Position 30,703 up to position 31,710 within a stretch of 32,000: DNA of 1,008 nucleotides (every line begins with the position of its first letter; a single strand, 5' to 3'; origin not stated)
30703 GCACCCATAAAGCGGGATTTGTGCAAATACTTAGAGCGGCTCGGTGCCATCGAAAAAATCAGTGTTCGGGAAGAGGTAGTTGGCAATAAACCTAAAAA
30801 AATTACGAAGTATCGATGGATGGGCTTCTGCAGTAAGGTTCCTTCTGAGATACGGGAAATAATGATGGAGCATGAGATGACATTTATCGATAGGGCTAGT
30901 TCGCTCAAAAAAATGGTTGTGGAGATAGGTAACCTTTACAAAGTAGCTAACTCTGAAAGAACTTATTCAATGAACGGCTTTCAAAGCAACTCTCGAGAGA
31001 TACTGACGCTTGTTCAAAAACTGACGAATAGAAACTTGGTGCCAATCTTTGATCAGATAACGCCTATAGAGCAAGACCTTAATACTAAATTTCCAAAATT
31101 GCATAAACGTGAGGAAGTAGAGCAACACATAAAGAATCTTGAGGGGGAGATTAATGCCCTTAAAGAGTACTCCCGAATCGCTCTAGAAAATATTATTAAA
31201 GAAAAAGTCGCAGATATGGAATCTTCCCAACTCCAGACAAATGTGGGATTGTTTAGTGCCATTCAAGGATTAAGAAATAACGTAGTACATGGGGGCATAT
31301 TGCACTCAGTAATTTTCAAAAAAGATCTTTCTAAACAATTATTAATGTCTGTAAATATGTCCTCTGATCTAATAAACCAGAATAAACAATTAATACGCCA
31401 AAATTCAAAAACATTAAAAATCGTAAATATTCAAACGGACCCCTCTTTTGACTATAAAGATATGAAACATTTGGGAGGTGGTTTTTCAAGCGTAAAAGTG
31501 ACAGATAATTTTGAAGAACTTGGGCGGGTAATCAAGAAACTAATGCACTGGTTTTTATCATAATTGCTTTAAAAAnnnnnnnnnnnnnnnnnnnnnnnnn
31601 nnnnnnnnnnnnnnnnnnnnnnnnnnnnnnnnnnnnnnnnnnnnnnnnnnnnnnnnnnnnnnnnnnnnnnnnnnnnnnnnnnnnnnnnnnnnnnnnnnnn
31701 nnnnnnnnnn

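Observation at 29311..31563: Candidate novel defence effector: KAP-like membrane-inserted P-loop NTPase fused to a HEPN-type RNxxxH module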

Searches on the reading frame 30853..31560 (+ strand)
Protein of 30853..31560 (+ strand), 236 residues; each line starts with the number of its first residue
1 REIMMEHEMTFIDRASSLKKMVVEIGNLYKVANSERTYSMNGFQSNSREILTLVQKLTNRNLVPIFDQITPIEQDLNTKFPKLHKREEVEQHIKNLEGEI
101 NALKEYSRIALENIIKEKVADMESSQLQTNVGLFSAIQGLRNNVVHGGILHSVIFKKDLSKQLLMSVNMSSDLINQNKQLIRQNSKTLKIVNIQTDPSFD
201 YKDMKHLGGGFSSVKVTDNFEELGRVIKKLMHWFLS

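Call 32: search_solved_structures(query=A2, max_evalue=10)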
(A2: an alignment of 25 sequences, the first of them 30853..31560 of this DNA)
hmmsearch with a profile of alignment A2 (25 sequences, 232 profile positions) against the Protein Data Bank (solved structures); distinct sequences matched with E-value up to 10: 7.
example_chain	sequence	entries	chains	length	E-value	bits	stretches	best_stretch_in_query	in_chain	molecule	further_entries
7p47_B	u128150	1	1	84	0.00038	23.1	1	57-121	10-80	Structural maintenance of chromosomes protein 5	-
1s94_A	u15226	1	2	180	0.048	16.2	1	40-149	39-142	s-syntaxin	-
2jee_A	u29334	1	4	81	0.15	14.6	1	40-112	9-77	CELL DIVISION PROTEIN ZAPB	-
1ez3_A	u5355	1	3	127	0.16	14.5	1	40-116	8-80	SYNTAXIN-1A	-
1fjl_A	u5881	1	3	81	0.36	13.4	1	68-112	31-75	PAIRED PROTEIN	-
8drg_A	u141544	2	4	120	0.69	12.4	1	95-144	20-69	Conserved protein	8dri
8dqy_A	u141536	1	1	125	0.76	12.3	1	95-144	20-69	Conserved protein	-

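Call 38: predict_structure(alignment_id=A2)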
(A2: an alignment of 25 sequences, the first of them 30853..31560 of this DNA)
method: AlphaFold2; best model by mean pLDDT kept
length: 236 residues; sequences in the alignment: 25
mean_pLDDT: 94.3   pTM: 0.89
mean pLDDT of the five models: 94.3, 93.6, 93.6, 93.1, 92.9
residues with pLDDT >= 90: 211; 70-90: 23; 50-70: 2; < 50: 0
segments of 3 or more residues with pLDDT < 50: none
pLDDT, mean of each block of 10 residues (from residue 1): 84 97 97 96 95 97 96 88 88 97 95 94 96 97 97 97 97 96 97 95 87 92 93 94
secondary structure, 60 per line:
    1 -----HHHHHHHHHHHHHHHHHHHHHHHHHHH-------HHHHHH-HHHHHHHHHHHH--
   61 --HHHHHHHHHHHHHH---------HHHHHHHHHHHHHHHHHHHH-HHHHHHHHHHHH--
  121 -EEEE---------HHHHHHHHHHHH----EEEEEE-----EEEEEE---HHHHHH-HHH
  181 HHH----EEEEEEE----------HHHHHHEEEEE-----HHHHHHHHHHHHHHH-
elements in order: H6-32 H40-45 H47-58 H63-76 H86-105 H107-118 E122-125 H135-146 E151-156 E162-167 H171-176 H178-183 E188-194 H205-210 E211-215 H221-235

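Call 40: fold_search(model_id=the predicted structure, library=pdb)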
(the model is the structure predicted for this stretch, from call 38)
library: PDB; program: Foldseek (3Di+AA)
matches with E <= 10: 497; with E <= 0.001: 0
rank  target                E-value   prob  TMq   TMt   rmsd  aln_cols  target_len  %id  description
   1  2fqz_A                1.1e-02  0.75  0.29  0.25  14.1       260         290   12  Metal-depleted Ecl18kI in complex with uncleaved DNA (released 2006-06-20)
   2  2gb7_A                1.5e-02  0.82  0.32  0.27  14.7       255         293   12  Metal-depleted Ecl18kI in complex with uncleaved, modified DNA (released 2006-06-20)
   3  2gb7_B                1.8e-02  0.57  0.26  0.23  14.4       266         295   12  Metal-depleted Ecl18kI in complex with uncleaved, modified DNA (released 2006-06-20)
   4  2fqz_B                1.8e-02  0.47  0.26  0.22  13.9       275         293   11  Metal-depleted Ecl18kI in complex with uncleaved DNA (released 2006-06-20)
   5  7e8r                  1.8e-02  0.38  0.21  0.16  19.4       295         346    9  EcoT38I restriction endonuclease (released 2022-03-02)
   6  2gb7_C                4.6e-02  0.60  0.31  0.26  14.3       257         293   12  Metal-depleted Ecl18kI in complex with uncleaved, modified DNA (released 2006-06-20)
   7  2fqz_C                9.8e-02  0.28  0.28  0.24  13.8       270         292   11  Metal-depleted Ecl18kI in complex with uncleaved DNA (released 2006-06-20)
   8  6ekr                  1.1e-01  0.57  0.34  0.28  11.5       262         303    9  Crystal structure of Type IIP restriction endonuclease Kpn2I (released 2018-10-10)
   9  3hph_A                3.8e-01  0.15  0.19  0.22  13.9       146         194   10  Closed tetramer of Visna virus integrase (residues 1-219) in complex with LEDGF IBD (released 2009-07-28)
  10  9u49_A                4.0e-01  0.11  0.23  0.15  17.8       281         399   11  crystal structure of Cdn1 in complex with cA4 (released 2026-02-04)
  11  6y2z_A                4.4e-01  0.07  0.15  0.13  19.1       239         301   10  NG domain of human SRP54 (released 2020-09-23)
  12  1xmx                  4.9e-01  0.18  0.29  0.20  14.5       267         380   10  Crystal structure of protein VC1899 from Vibrio cholerae (released 2004-11-16)
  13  3hph_D                5.5e-01  0.13  0.19  0.21  13.9       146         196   10  Closed tetramer of Visna virus integrase (residues 1-219) in complex with LEDGF IBD (released 2009-07-28)
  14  5m0r_A                5.5e-01  0.11  0.20  0.18  15.8       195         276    9  Cryo-EM reconstruction of the maedi-visna virus (MVV) strand transfer complex (released 2017-01-18)
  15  8vlm_C                6.1e-01  0.23  0.17  0.24  10.2        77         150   14  Crystal structure of the yeast cytosine deaminase (yCD) E64V-M100W heterodimer (released 2024-08-21)
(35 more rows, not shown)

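Call 59: fold_search(model_id=the predicted structure, library=viral)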
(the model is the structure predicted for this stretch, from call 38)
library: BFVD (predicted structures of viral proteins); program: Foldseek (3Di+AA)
matches with E <= 10: 388; with E <= 0.001: 0
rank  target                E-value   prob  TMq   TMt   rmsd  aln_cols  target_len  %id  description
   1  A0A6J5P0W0            1.0e-02  0.44  0.21  0.20  18.6       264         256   13  HTH_XRE domain containing protein [uncultured Caudovirales phage]
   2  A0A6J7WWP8            5.3e-02  0.25  0.22  0.23  15.4       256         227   11  TtrR Response regulator [uncultured Caudovirales phage]
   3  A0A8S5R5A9            5.3e-02  0.15  0.19  0.16  16.2       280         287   10  Putative nuclease of the RecB family [Ackermannviridae sp. ctaCq7]
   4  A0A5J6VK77            6.6e-02  0.63  0.18  0.24   4.7        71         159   15  Uncharacterized protein [Megaviridae environmental sample]
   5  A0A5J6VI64            6.9e-02  0.35  0.23  0.26  12.3       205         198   11  Restriction endonuclease type IV Mrr domain-containing protein [Megaviridae environmental sample]
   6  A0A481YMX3            1.0e-01  0.15  0.19  0.06  15.2       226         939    8  mRNA 5'-phosphatase [Pithovirus LCDPAC01]
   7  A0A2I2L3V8            1.1e-01  0.80  0.24  0.20   5.5       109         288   13  Endonuclease/exonuclease/phosphatase family protein [Orpheovirus IHUMI-LCC2]
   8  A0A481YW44            1.1e-01  0.57  0.22  0.24  14.9       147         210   12  DNA-directed RNA polymerase subunit 5 [Marseillevirus LCMAC201]
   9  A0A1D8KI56            1.3e-01  0.54  0.35  0.40  11.2       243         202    9  Uncharacterized protein [Synechococcus phage S-CAM1]
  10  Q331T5                1.3e-01  0.23  0.22  0.24  23.3       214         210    7  (no name in the UniProt tables at hand)
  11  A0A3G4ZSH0            1.3e-01  0.10  0.17  0.09  20.3       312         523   13  Uncharacterized protein [Terrestrivirus sp.]
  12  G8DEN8                1.6e-01  0.08  0.14  0.12  17.7       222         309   13  (no name in the UniProt tables at hand)
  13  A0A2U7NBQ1            2.0e-01  0.12  0.21  0.23  16.5       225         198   12  Uncharacterized protein [Pseudomonas phage PspYZU05]
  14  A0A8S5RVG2            2.5e-01  0.47  0.20  0.23   6.5        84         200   10  PD-(D/E)XK nuclease superfamily protein [Siphoviridae sp. ctHip2]
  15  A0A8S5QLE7            2.5e-01  0.23  0.25  0.22  19.3       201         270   12  Restriction endonuclease [Siphoviridae sp. ctVCm11]
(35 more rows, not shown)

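Call 60: search_protein_representatives(alignment_id=A2)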
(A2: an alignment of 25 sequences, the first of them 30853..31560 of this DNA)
Query: 25 sequences, 232 profile positions. Proteins with E-value up to 0.001 (for the whole library): 105; up to 1e-10: 76; up to 1e-30: 36. The best 105 are listed.
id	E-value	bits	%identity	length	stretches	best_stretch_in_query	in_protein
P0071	1.1e-66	240.9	-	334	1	2-231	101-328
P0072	1.7e-64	233.7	-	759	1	1-230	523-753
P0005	4.0e-64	232.5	-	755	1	2-230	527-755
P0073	1.6e-63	230.5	-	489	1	3-230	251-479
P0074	2.9e-62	226.4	-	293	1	2-231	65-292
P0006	6.4e-61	222.0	-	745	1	2-231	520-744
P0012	5.1e-58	212.5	-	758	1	1-230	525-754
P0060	2.0e-57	210.6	-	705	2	1-230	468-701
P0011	3.1e-57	210.0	-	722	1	2-232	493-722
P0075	5.9e-57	209.0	-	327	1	2-231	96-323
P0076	3.5e-56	206.5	-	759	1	2-231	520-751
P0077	1.1e-54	201.7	-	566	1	2-230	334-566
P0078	4.7e-48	179.9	-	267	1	2-231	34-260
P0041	6.7e-48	179.4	-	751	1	1-231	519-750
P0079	2.4e-47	177.6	-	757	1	2-229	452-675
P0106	2.9e-24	102.0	-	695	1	1-229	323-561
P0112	3.0e-20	88.9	-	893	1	2-227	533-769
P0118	1.1e-18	83.8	-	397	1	2-226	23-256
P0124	1.0e-14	70.9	-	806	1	9-231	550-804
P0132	2.2e-11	59.9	-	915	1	5-198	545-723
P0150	6.6e-07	45.3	-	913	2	2-196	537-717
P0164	8.9e-04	35.0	-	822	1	7-193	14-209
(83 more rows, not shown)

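Call 61: search_protein_families(library=pfam, proteins=[P0164, P0118, P0106, P0132, P0150, P0112, P0124], max_evalue=0.001)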
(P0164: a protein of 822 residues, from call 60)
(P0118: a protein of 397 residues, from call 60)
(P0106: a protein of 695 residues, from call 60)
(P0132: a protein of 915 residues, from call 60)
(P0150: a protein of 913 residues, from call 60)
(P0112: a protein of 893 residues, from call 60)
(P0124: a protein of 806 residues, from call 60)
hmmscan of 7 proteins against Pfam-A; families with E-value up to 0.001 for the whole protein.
P0164 (822 aa): 22 families
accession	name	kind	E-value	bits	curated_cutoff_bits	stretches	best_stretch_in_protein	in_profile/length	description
PF00515.34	TPR_1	-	1.8e-40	135.6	27.8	4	344-377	1-34/34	Tetratricopeptide repeat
PF07719.23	TPR_2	-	3.8e-31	105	27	4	313-341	4-32/34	Tetratricopeptide repeat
PF13414.12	TPR_11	-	4.4e-30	103.5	26.8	4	317-353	1-37/42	TPR repeat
PF13181.12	TPR_8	-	6.2e-26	88.7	25.7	3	344-376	1-33/34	Tetratricopeptide repeat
PF13289.12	SIR2_2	-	1.5e-21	77.4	24.5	1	627-753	2-107/141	SIR2-like domain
PF13432.12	TPR_16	-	2.7e-21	76.1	32.7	2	316-372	3-59/65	Tetratricopeptide repeat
PF13428.12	TPR_14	-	1.5e-18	65.8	23.5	2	316-350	7-41/44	Tetratricopeptide repeat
PF13424.12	TPR_12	-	1.7e-18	67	30.1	2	278-339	8-74/77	Tetratricopeptide repeat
PF13431.12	TPR_17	-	3e-16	58.7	24.4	0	333-365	2-34/34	Tetratricopeptide repeat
PF14559.12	TPR_19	-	3.7e-14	53.3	25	1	320-381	1-61/68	Tetratricopeptide repeat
PF13176.12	TPR_7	-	6.8e-13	48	27.9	0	420-447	5-32/36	Tetratricopeptide repeat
PF13371.12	TPR_9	-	1.4e-12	47.8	35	2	284-342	6-61/73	Tetratricopeptide repeat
PF13174.12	TPR_6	-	2e-12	47.3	26.3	0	316-341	6-31/33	Tetratricopeptide repeat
PF01239.28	PPTA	-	5.9e-09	35.6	29.5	0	326-355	1-30/32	Protein prenyltransferase alpha subunit repeat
PF12895.13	ANAPC3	-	2.2e-07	31.5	27.2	1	287-369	3-81/82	Anaphase-promoting complex, cyclosome, subunit 3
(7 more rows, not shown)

P0118 (397 aa): 0 families

P0106 (695 aa): 0 families

P0132 (915 aa): 5 families
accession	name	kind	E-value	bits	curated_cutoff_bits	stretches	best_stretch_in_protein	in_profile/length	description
PF13191.12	AAA_16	-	1.3e-10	42.4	32.6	1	30-288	2-154/167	AAA ATPase domain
PF13401.12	AAA_22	-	2.5e-05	25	27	0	48-86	4-33/130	AAA domain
PF00004.35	AAA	-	8e-05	23.5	21.2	0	52-76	1-25/131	ATPase family associated with various cellular activities (AAA)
PF01637.24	ATPase_2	-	0.00016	22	33.2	0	30-78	1-49/225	ATPase domain predominantly from Archaea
PF00437.27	T2SSE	-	0.00071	18.8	24.9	0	34-113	128-210/370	Type II/IV secretion system protein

P0150 (913 aa): 5 families
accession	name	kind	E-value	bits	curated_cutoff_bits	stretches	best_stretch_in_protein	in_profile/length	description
PF07693.20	KAP_NTPase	-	2.4e-06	27.4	20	1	37-312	4-195/293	KAP family P-loop domain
PF13191.12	AAA_16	-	2.7e-06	28.4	32.6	1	31-132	2-102/167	AAA ATPase domain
PF13401.12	AAA_22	-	1.6e-05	25.7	27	0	48-86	3-41/130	AAA domain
PF20703.3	nSTAND1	-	7.7e-05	22.9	27.1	1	27-68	12-51/379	Novel STAND NTPase 1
PF01637.24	ATPase_2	-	0.0001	22.6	33.2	0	31-107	1-78/225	ATPase domain predominantly from Archaea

P0112 (893 aa): 3 families
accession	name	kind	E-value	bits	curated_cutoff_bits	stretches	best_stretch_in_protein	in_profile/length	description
PF13191.12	AAA_16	-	7.7e-08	33.4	32.6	1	27-169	2-104/167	AAA ATPase domain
PF13401.12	AAA_22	-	2.2e-06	28.5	27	0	44-86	3-36/130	AAA domain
PF01637.24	ATPase_2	-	0.00061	20.1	33.2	1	27-124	1-98/225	ATPase domain predominantly from Archaea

P0124 (806 aa): 9 families
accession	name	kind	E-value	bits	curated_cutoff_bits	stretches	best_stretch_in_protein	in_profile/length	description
PF13191.12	AAA_16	-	3e-09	38.1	32.6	1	25-280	2-148/167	AAA ATPase domain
PF00004.35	AAA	-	9.5e-08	33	21.2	0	232-310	28-109/131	ATPase family associated with various cellular activities (AAA)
PF01637.24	ATPase_2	-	9.2e-07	29.3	33.2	1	219-328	71-177/225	ATPase domain predominantly from Archaea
PF13401.12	AAA_22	-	2.7e-06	28.2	27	0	240-304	64-115/130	AAA domain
PF24883.2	NPHP3_N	-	1.3e-05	25.9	24.8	0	224-310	84-163/164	Nephrocystin 3, N-terminal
PF13173.12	AAA_14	-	4.1e-05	24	27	0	46-89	4-44/129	AAA domain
PF00437.27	T2SSE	-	9.2e-05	21.7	24.9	1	27-77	125-175/370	Type II/IV secretion system protein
PF20703.3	nSTAND1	-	0.00049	20.3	27.1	0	23-62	14-51/379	Novel STAND NTPase 1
PF20720.3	nSTAND3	-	0.00059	20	27.2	0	42-89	15-61/155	Novel STAND NTPase 3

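Call 63: find_encoding_contigs(protein=P0164, flank=8000, max_places=2)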
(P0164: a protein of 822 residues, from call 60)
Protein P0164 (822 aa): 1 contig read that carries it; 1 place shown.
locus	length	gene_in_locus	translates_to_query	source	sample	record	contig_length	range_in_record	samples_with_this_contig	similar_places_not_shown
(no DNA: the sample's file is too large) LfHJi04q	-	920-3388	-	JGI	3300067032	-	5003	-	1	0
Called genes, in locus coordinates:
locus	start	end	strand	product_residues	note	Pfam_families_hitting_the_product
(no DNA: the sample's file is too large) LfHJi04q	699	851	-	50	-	-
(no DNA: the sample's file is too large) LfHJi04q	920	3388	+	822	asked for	PF13432:TPR_16, PF00515:TPR_1, PF07719:TPR_2, PF13414:TPR_11, PF13424:TPR_12, PF13432:TPR_16, PF00515:TPR_1, PF00515:TPR_1, +21 more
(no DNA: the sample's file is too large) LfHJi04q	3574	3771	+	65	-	-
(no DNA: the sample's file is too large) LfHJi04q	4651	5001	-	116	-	?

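Call 66: search_protein_families(library=phrogs, proteins=[window:30853-31560:+], max_evalue=1)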
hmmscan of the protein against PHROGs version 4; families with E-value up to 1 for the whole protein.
window:30853-31560:+ (236 aa): 1 family
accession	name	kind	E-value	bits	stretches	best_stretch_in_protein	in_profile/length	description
phrog_16832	-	unknown function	0.097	13.9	0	167-197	30-60/76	-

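Call 68: search_protein_families(library=pfam, alignment_id=A2, max_evalue=1)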
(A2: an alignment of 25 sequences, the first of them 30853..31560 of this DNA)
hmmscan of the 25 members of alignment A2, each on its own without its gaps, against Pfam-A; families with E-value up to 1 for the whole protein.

A. member 1, window:30853-31560:+ (236 aa): 4 families
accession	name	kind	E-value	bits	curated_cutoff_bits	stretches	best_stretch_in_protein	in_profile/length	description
PF04513.17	Baculo_PEP_C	-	0.0032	18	38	1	64-149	42-123/140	Baculovirus polyhedron envelope protein, PEP, C terminus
PF12205.13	GIT1_C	-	0.029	15.1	25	1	48-107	16-75/110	G protein-coupled receptor kinase-interacting protein 1 C term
PF24033.1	DUF7342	-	0.071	13.5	31.6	0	84-124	77-117/150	Family of unknown function (DUF7342)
PF19269.4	Anticodon_2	-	0.12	13.2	23.6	1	66-124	41-99/141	Anticodon binding domain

B. families by the number of members that match (of 25 scanned): 53 families (the first 25 are shown)
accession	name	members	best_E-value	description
PF15188.11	CCDC-167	2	0.026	Coiled-coil domain-containing protein 167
PF03902.18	Gal4_dimer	1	0.0014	Gal4-like dimerisation domain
PF02912.23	Phe_tRNA-synt_N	1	0.0018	Aminoacyl tRNA synthetase class II, N-terminal domain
PF04513.17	Baculo_PEP_C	1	0.0032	Baculovirus polyhedron envelope protein, PEP, C terminus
PF13864.11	Enkurin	1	0.006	Calmodulin-binding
PF24406.1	nSTAND_NTPase4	1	0.0072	Novel STAND NTPase 4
PF20893.2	DUF6845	1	0.0099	Domain of unknown function (DUF6845)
PF09440.15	eIF3_N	1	0.011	eIF3 subunit 6 N terminal domain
PF19310.4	TOP_N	1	0.019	Neurolysin/Thimet oligopeptidase, N-terminal domain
PF10374.15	EST1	1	0.02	Telomerase activating protein Est1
PF10494.15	Stk19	1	0.023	Inactive serine-threonine protein kinase 19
PF03013.19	Pyr_excise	1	0.024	Pyrimidine dimer DNA glycosylase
PF21242.3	ECT2_PH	1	0.024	ECT2, PH domain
PF00004.35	AAA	1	0.024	ATPase family associated with various cellular activities (AAA)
PF22326.1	MMS21_N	1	0.025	E3 SUMO-protein ligase MMS21, N-terminal domain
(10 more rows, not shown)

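Call 82: search_protein_families(library=padloc, alignment_id=A2, max_evalue=1)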
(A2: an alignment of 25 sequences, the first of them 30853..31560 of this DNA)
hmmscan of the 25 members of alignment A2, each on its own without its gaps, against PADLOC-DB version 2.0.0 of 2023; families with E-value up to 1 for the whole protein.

A. member 1, window:30853-31560:+ (236 aa): 2 families
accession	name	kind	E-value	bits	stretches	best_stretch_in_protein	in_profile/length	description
PDLC01687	Csx1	-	0.00087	17.4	1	72-163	54-141/152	Csx1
PDLC01843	CARF2--CARF_HEPN_CSX20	-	0.048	10.6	1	87-195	301-401/498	-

B. families by the number of members that match (of 25 scanned): 6 families
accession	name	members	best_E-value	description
PDLC01687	Csx1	1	0.00087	Csx1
PDLC04256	PDC-M01B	1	0.0065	-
PDLC02920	HEAT-ARM_XIII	1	0.018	-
PDLC01843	CARF2--CARF_HEPN_CSX20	1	0.048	-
PDLC04407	PDC-M09A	1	0.068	-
PDLC04406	PDC-M09A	1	0.073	-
